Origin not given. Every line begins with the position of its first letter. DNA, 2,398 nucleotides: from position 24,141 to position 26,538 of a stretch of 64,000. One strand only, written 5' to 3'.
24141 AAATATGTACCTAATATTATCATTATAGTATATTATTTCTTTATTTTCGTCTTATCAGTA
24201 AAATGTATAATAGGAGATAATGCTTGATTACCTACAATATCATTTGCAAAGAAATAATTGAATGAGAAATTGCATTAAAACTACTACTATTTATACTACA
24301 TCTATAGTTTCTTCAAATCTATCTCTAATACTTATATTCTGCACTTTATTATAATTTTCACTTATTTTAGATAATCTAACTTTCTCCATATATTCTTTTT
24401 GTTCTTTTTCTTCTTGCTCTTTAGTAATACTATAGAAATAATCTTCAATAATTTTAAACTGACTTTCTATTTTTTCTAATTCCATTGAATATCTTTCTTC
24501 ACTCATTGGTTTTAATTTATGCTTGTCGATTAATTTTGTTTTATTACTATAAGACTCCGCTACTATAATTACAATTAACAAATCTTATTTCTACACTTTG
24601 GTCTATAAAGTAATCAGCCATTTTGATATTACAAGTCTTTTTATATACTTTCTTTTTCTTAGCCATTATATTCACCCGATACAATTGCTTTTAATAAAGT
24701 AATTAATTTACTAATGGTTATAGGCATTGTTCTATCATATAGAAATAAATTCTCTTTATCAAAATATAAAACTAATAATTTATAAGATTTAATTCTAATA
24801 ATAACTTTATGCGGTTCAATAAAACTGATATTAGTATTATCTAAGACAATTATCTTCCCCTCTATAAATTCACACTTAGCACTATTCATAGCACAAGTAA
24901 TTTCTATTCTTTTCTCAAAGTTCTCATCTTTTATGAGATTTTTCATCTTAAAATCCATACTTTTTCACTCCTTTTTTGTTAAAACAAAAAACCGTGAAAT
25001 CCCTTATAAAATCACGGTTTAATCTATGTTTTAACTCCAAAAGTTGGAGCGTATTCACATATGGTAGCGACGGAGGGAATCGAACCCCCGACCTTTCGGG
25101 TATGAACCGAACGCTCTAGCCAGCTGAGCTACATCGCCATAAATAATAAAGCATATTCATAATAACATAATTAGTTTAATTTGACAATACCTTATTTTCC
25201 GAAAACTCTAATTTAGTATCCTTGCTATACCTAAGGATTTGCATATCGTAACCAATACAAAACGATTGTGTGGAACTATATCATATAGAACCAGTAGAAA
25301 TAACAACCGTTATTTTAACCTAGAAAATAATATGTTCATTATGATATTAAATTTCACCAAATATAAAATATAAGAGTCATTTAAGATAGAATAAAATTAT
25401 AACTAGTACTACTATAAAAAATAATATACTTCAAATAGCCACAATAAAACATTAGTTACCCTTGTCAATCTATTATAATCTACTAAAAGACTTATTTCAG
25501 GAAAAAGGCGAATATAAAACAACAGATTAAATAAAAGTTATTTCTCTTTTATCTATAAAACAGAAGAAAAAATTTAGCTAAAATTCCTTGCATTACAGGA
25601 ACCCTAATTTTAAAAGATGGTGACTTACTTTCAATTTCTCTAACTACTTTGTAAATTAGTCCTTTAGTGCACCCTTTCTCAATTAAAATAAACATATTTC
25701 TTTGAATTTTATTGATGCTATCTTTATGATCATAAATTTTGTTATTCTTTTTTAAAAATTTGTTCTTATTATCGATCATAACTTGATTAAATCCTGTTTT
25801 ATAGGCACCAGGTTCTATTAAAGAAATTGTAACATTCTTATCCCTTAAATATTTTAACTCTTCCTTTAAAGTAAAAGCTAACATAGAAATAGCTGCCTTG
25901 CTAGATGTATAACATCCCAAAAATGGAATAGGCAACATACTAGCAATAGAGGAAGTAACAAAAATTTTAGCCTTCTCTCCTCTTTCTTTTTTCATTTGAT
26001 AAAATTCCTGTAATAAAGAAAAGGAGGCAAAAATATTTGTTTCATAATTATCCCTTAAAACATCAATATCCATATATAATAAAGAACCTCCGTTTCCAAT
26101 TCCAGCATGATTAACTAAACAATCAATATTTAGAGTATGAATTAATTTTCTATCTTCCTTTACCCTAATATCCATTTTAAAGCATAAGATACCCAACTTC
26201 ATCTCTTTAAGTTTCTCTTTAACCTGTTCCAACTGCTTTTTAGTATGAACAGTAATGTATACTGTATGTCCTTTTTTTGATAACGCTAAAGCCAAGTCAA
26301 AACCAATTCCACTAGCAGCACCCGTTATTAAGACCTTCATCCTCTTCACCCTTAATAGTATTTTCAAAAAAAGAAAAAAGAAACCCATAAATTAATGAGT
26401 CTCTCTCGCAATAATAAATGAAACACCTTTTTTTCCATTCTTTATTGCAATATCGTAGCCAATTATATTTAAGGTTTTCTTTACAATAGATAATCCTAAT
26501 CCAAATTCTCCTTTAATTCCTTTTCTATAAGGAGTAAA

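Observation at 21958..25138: Decayed mini-islet next to tRNA(CAU): a class-III-like Fic protein, a multiply frameshifted ~360-codon gene, two tiny unknown ORFs and a strongly signalled 27-aa hydrophobic peptide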

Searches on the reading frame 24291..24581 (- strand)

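Call 6: search_protein_families(library=pfam, max_evalue=1, proteins=[window:24291-24581:-])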
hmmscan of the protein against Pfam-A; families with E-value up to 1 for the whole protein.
window:24291-24581:- (96 aa): 2 families
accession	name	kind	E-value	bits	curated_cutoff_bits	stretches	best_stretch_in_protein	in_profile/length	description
PF05384.16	DegS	-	0.01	15.7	27.6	1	29-92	23-86/159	Sensor protein DegS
PF13005.12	zf-IS66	-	0.13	13.2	27.3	1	21-47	9-35/46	zinc-finger binding domain of transposase IS66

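Call 11: search_protein_families(library=ncbifam, max_evalue=1, proteins=[window:24291-24581:-])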
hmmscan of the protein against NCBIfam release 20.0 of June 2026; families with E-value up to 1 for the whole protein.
window:24291-24581:- (96 aa): 0 families

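Call 45: search_protein_families(library=phrogs, max_evalue=0.1, proteins=[window:24291-24581:-])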
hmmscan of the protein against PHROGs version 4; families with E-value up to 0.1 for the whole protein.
window:24291-24581:- (96 aa): 1 family
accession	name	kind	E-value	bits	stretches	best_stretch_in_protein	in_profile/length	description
phrog_14367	-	unknown function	0.072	11.9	1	29-93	545-609/869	-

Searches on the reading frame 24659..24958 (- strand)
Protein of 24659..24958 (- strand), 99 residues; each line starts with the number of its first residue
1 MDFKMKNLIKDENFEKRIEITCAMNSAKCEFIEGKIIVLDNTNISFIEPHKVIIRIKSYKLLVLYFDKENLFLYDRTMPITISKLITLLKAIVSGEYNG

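Call 6: search_protein_families(library=pfam, max_evalue=1, proteins=[window:24659-24958:-])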
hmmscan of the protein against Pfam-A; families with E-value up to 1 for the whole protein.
window:24659-24958:- (99 aa): 0 families

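Call 11: search_protein_families(library=ncbifam, max_evalue=1, proteins=[window:24659-24958:-])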
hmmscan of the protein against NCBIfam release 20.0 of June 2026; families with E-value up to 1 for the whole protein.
window:24659-24958:- (99 aa): 0 families

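Call 45: search_protein_families(library=phrogs, max_evalue=0.1, proteins=[window:24659-24958:-])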
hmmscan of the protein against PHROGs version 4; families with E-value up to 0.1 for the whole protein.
window:24659-24958:- (99 aa): 1 family
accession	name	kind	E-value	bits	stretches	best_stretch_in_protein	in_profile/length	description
phrog_38593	-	unknown function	0.078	14.1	0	6-33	33-60/72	-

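Call 58: search_protein_families(library=padloc, max_evalue=0.1, proteins=[window:24659-24958:-])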
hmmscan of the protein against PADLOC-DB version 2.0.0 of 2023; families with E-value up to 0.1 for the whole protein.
window:24659-24958:- (99 aa): 0 families

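Call 66: find_related_loci(query=window:24659-24958:-, collection=viral_contigs, flank=6000)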
Query window:24659-24958:- (99 aa) in viral_contigs; peptide patterns used: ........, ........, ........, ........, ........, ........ (x = any residue, [..] = any of these).
31 stretches matched a pattern, but none encodes a relative of the query by tblastn (E <= 1e-3).

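Call 67: search_protein_representatives(protein=window:24659-24958:-)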
Query: 99 residues. Proteins with E-value up to 0.001 (for the whole library): 81; up to 1e-10: 17; up to 1e-30: 2. The best 81 are listed.
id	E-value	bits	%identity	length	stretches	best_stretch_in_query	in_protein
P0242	3.1e-50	184.4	88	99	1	1-99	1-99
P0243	3.8e-31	123.3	77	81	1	1-81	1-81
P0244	6.7e-25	103.4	73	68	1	24-90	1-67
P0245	1.2e-23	99.4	47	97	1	5-95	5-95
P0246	8.8e-15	71.0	81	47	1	1-47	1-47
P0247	1.5e-14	70.2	43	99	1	8-91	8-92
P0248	3.1e-14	69.3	44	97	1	11-92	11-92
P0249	5.3e-14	68.5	51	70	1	6-70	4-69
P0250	7.2e-14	68.1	41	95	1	1-92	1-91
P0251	1.2e-13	67.4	50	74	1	6-73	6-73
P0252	1.3e-13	67.2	47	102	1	7-72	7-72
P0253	2.3e-12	63.2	72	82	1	1-54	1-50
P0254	5.7e-12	62.0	46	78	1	2-71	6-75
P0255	1.3e-11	60.9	60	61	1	41-98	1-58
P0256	2.3e-11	60.1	49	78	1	27-91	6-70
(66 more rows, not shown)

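Call 74: predict_structure(alignment_id=A5)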
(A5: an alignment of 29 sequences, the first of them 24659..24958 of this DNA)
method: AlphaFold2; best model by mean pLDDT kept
length: 99 residues; sequences in the alignment: 29
mean_pLDDT: 90.2   pTM: 0.76
mean pLDDT of the five models: 90.2, 89.7, 89.1, 89.0, 86.5
residues with pLDDT >= 90: 73; 70-90: 23; 50-70: 3; < 50: 0
segments of 3 or more residues with pLDDT < 50: none
pLDDT, mean of each block of 10 residues (from residue 1): 89 92 93 93 91 93 88 93 92 77
secondary structure, 60 per line:
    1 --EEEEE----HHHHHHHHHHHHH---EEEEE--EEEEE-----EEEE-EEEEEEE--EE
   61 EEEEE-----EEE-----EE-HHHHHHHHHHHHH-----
elements in order: E3-7 H12-24 E28-32 E35-39 E45-48 E50-56 E59-65 E71-73 H82-94

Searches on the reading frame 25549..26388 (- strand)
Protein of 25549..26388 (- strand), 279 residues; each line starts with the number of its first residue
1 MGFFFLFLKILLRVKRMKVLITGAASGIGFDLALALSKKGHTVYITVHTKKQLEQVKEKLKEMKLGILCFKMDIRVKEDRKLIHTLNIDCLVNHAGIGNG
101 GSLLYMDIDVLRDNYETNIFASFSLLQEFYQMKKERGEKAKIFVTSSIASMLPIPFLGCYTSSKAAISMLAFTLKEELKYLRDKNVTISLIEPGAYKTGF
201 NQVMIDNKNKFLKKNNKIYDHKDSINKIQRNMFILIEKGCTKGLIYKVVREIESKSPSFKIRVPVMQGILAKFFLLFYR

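Call 6: search_protein_families(library=pfam, max_evalue=1, proteins=[window:25549-26388:-])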
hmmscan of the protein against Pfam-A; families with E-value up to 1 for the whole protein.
window:25549-26388:- (279 aa): 12 families
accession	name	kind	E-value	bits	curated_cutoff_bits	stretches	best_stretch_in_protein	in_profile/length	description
PF00106.31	adh_short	-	7.3e-33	114.1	26.6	1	19-204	3-190/195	short chain dehydrogenase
PF13561.12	adh_short_C2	-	1.7e-18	67.5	27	1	23-217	1-196/236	Enoyl-(Acyl carrier protein) reductase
PF08643.16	DUF1776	-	1.8e-06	28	25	1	107-190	112-193/294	Fungal family of unknown function (DUF1776)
PF08659.16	KR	-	8.7e-06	26.2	22.6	1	19-170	3-159/180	KR domain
PF16363.11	GDP_Man_Dehyd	-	0.002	18.1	27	1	20-147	1-129/332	GDP-mannose 4,6 dehydratase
PF01370.27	Epimerase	-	0.0022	17.9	20.9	1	19-116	1-93/240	NAD dependent epimerase/dehydratase family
PF23441.1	SDR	-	0.0032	17.3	27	1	17-211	8-209/258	SDR-like rossmann domain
PF00271.37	Helicase_C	-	0.014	16.1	23.5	1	36-90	11-68/110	Helicase conserved C-terminal domain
PF05166.18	YcgL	-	0.043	14.6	25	1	37-84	6-52/73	YcgL domain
PF01210.29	NAD_Gly3P_dh_N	-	0.086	13.2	23.1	1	28-65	10-48/158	NAD-dependent glycerol-3-phosphate dehydrogenase N-terminus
PF12076.13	CER1-like_C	-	0.09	13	28.3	1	19-65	1-45/164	CER1-like, C-terminal domain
PF10035.14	DUF2179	-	0.91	9.8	22.8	0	37-63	13-39/55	Uncharacterized protein conserved in bacteria (DUF2179)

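Call 11: search_protein_families(library=ncbifam, max_evalue=1, proteins=[window:25549-26388:-])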
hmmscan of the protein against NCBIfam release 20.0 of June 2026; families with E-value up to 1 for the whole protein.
window:25549-26388:- (279 aa): 227 families (the best 25 are shown)
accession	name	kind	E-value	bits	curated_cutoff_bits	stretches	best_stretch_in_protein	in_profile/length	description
NF006776.0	PRK09291.1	equivalog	1.1e-51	175.9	265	1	17-264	3-238/257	SDR family oxidoreductase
NF005372.1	PRK06914.1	subfamily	2.3e-28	99.2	320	1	19-270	5-255/279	SDR family oxidoreductase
NF004649.0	PRK05993.1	equivalog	3.5e-27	95.4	387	1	16-273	4-262/277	SDR family oxidoreductase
NF049977.1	KDhSphingRedKdsR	equivalog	4.9e-27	95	400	1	18-269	5-245/267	3-ketodihydrosphingosine reductase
NF004284.0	PRK05693.1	equivalog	5.8e-27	95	326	1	18-226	3-206/274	SDR family oxidoreductase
NF004823.0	PRK06179.1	subfamily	1e-25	90.7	310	1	17-225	6-208/271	oxidoreductase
NF004825.0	PRK06181.1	equivalog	6.4e-25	87.9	215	1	15-236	5-228/268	SDR family oxidoreductase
NF004824.0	PRK06180.1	subfamily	1.3e-24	86.9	298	1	16-220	4-207/279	oxidoreductase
NF004826.0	PRK06182.1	subfamily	2.5e-24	86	305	1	17-214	5-198/274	oxidoreductase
NF005559.1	PRK07231.1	subfamily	5.7e-23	81.7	215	1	17-206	5-196/249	glucose 1-dehydrogenase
NF005672.0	PRK07454.1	equivalog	1e-22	80.5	234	1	16-199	6-191/241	SDR family oxidoreductase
NF040690.1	mycolate_SDR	equivalog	1.2e-22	80.6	380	1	17-198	9-191/265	mycolate reductase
TIGR04316.1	dhbA_paeA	equivalog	1.2e-21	77.4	300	1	19-210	1-194/250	2,3-dihydro-2,3-dihydroxybenzoate dehydrogenase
TIGR02415.1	23BDH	subfamily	5.3e-21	75.2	304.35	1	20-228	4-214/254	acetoin reductase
TIGR01830.1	3oxo_ACP_reduc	equivalog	6.3e-21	75.2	297.75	1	19-214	1-199/239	3-oxoacyl-[acyl-carrier-protein] reductase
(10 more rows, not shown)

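Call 48: find_homologous_proteins(query=window:25549-26340:-, max_evalue=1e-30)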
Query window:25549-26340:- (263 aa): 386 proteins with E <= 1e-30 among 1178 candidates; the best 120 are listed.
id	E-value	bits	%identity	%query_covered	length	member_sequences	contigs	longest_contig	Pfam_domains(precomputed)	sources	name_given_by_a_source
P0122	1.8e-160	550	97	100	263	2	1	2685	PF13561.13,PF08643.17,PF00106.32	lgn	-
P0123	1.1e-147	508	87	100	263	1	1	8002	PF13561.13,PF08643.17,PF00106.32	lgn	-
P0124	1.8e-147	507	87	100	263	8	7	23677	PF08659.17,PF13561.13,PF08643.17,PF00106.32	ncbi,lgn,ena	-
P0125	1.5e-128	445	77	100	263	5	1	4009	PF08659.17,PF13561.13,PF00106.32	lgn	-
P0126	2.4e-128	445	77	100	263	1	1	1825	PF08659.17,PF13561.13,PF00106.32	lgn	-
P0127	3.0e-128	445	77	100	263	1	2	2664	PF08659.17,PF13561.13,PF08643.17,PF00106.32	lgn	-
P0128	3.9e-128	444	78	100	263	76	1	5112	PF08659.17,PF16363.12,PF13561.13,PF00106.32,PF01370.28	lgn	-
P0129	1.4e-127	442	76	100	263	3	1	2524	PF08659.17,PF13561.13,PF00106.32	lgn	-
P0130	1.4e-127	442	76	100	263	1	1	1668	PF08659.17,PF13561.13,PF08643.17,PF00106.32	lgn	-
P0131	5.0e-126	437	76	100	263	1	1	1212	PF08659.17,PF13561.13,PF00106.32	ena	-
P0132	8.3e-126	437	75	100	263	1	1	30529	PF13561.13,PF08643.17,PF00106.32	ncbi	-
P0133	5.5e-124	431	73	100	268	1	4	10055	PF08659.17,PF13561.13,PF08643.17,PF00106.32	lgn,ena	-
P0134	5.7e-120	417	72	100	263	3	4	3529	PF13561.13,PF00106.32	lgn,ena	-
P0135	1.1e-116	407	71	100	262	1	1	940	PF08659.17,PF13561.13,PF08643.17,PF00106.32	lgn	-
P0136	4.6e-115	401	71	100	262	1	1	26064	PF08659.17,PF13561.13,PF08643.17,PF00106.32,PF01370.28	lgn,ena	-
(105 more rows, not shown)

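Call 49: find_encoding_contigs(protein=P0124, flank=10000, max_places=3)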
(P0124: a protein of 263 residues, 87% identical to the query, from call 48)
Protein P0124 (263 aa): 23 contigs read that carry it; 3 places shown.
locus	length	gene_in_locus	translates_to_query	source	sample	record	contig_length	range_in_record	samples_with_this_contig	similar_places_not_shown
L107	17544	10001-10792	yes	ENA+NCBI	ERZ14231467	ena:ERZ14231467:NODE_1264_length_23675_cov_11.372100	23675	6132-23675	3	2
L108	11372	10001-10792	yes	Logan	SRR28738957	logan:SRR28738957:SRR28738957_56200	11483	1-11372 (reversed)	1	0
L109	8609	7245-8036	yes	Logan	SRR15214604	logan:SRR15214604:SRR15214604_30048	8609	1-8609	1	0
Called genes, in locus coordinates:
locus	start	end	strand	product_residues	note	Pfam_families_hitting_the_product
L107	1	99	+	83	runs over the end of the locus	PF13797:Post_transc_reg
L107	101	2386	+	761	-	PF07549:Sec_GG (faint), PF21760:SecD_1st, PF22599:SecDF_P1_head (weak), PF02355:SecD_SecF_C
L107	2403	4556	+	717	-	PF13328:HD_4, PF01966:HD, PF04607:RelA_SpoT, PF02824:TGS, PF19296:RelA_AH, PF28438:RelA_RIS, PF13291:ACT_4 (weak)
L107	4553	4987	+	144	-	PF02580:Tyr_Deacylase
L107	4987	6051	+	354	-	PF01594:AI-2E_transport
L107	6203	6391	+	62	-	PF13451:zf_Tbcl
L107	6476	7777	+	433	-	PF01225:Mur_ligase, PF08245:Mur_ligase_M, PF02875:Mur_ligase_C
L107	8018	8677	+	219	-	PF00072:Response_reg, PF00486:Trans_reg_C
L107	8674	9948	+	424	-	PF00672:HAMP (weak), PF00512:HisKA, PF02518:HATPase_c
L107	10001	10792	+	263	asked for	PF00106:adh_short, PF08643:DUF1776 (faint), PF08659:KR (weak), PF13561:adh_short_C2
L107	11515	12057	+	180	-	PF02498:Bro-N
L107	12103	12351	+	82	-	-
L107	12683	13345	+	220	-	PF00072:Response_reg, PF00486:Trans_reg_C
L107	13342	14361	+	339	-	PF02518:HATPase_c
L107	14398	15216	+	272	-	PF00005:ABC_tran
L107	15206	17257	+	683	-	PF02687:FtsX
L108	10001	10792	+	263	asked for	PF00106:adh_short, PF08643:DUF1776 (faint), PF08659:KR (weak), PF13561:adh_short_C2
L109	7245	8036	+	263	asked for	PF00106:adh_short, PF08643:DUF1776 (faint), PF08659:KR (weak), PF13561:adh_short_C2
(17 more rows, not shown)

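Call 50: find_encoding_contigs(protein=P0132, flank=10000, max_places=2)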
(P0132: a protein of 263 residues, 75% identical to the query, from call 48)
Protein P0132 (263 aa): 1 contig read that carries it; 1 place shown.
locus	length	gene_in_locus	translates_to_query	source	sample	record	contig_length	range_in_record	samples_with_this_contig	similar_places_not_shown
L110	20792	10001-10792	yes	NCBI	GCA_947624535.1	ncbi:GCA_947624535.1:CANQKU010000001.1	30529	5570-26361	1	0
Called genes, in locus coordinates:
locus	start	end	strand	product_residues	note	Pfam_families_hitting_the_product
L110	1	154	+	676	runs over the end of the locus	PF01751:Toprim, PF01131:Topoisom_bac, PF01396:Zn_ribbon_Top1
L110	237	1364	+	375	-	-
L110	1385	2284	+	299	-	PF02899:Phage_int_SAM_1, PF13495:Phage_int_SAM_4 (weak), PF00589:Phage_integrase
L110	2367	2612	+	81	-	PF13797:Post_transc_reg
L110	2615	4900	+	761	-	PF07549:Sec_GG (faint), PF21760:SecD_1st, PF22599:SecDF_P1_head (weak), PF02355:SecD_SecF_C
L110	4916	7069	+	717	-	PF13328:HD_4, PF01966:HD, PF04607:RelA_SpoT, PF02824:TGS, PF19296:RelA_AH, PF28438:RelA_RIS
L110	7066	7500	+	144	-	PF02580:Tyr_Deacylase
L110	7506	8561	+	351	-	PF01594:AI-2E_transport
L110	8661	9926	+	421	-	PF01225:Mur_ligase, PF08245:Mur_ligase_M, PF02875:Mur_ligase_C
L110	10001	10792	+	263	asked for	PF00106:adh_short, PF08643:DUF1776 (faint), PF13561:adh_short_C2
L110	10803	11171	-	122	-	-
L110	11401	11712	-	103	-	-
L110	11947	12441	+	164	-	-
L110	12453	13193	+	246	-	-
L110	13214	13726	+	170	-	-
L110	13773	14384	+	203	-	-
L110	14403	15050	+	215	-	-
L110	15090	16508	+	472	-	-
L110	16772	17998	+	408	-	PF00753:Lactamase_B, PF12706:Lactamase_B_2, PF23023:Anti-Pycsar_Apyc1 (faint)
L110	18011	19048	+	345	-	PF00929:RNase_T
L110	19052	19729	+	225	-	-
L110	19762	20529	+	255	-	-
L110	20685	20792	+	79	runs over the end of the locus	PF01385:OrfB_IS605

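Call 51: find_encoding_contigs(protein=P0136, flank=10000, max_places=2)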
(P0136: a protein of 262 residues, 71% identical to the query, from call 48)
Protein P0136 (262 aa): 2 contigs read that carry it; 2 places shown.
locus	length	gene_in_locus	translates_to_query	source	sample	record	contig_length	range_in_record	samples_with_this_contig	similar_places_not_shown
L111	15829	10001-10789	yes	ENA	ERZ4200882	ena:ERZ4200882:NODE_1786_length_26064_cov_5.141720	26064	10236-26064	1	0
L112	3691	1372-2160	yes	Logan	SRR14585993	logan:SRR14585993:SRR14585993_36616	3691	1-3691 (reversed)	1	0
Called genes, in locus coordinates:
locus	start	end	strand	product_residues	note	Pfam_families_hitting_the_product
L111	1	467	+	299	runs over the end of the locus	PF02899:Phage_int_SAM_1, PF13495:Phage_int_SAM_4, PF00589:Phage_integrase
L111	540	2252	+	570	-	PF03382:DUF285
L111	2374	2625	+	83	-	PF13797:Post_transc_reg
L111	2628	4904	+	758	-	PF07549:Sec_GG (faint), PF21760:SecD_1st, PF22599:SecDF_P1_head (weak), PF02355:SecD_SecF_C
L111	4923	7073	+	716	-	PF13328:HD_4, PF01966:HD, PF04607:RelA_SpoT, PF02824:TGS, PF19296:RelA_AH, PF28438:RelA_RIS, PF13291:ACT_4 (weak)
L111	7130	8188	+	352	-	PF01594:AI-2E_transport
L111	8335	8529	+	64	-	PF13451:zf_Tbcl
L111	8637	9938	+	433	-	PF01225:Mur_ligase, PF08245:Mur_ligase_M, PF02875:Mur_ligase_C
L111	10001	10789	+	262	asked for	PF00106:adh_short, PF01370:Epimerase (weak), PF08643:DUF1776 (faint), PF08659:KR (faint), PF13561:adh_short_C2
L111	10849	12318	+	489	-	PF00493:MCM (faint), PF07724:AAA_2, PF00004:AAA, PF10431:ClpB_D2-small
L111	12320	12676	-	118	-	-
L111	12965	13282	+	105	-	-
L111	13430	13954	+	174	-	-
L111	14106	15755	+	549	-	PF00749:tRNA-synt_1c, PF19269:Anticodon_2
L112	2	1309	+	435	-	?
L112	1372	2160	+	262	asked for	PF00106:adh_short, PF01370:Epimerase (weak), PF08643:DUF1776 (faint), PF08659:KR (faint), PF13561:adh_short_C2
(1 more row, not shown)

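Call 58: search_protein_families(library=padloc, max_evalue=0.1, proteins=[L107:11515-12057:+, L107:12103-12351:+])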
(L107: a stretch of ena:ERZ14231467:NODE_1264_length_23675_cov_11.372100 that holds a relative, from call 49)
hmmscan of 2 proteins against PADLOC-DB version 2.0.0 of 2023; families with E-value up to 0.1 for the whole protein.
L107:11515-12057:+ (180 aa): 4 families
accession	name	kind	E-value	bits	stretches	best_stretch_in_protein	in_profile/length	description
PDLC04919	PDC-S13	-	2.2e-46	156.3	1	66-173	13-120/281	-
PDLC03083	Specificity_I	-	5.8e-30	102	1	65-172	5-112/717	Type I specificity subunit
PDLC04871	PDC-S05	-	1.2e-21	75.2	1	61-171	9-119/468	-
PDLC04918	PDC-S13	-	5.8e-13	47.4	1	66-127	12-74/214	-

L107:12103-12351:+ (82 aa): 1 family
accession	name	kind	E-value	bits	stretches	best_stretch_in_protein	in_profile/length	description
PDLC05041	PDC-S57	-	0.00036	18.2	1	6-78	53-126/212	-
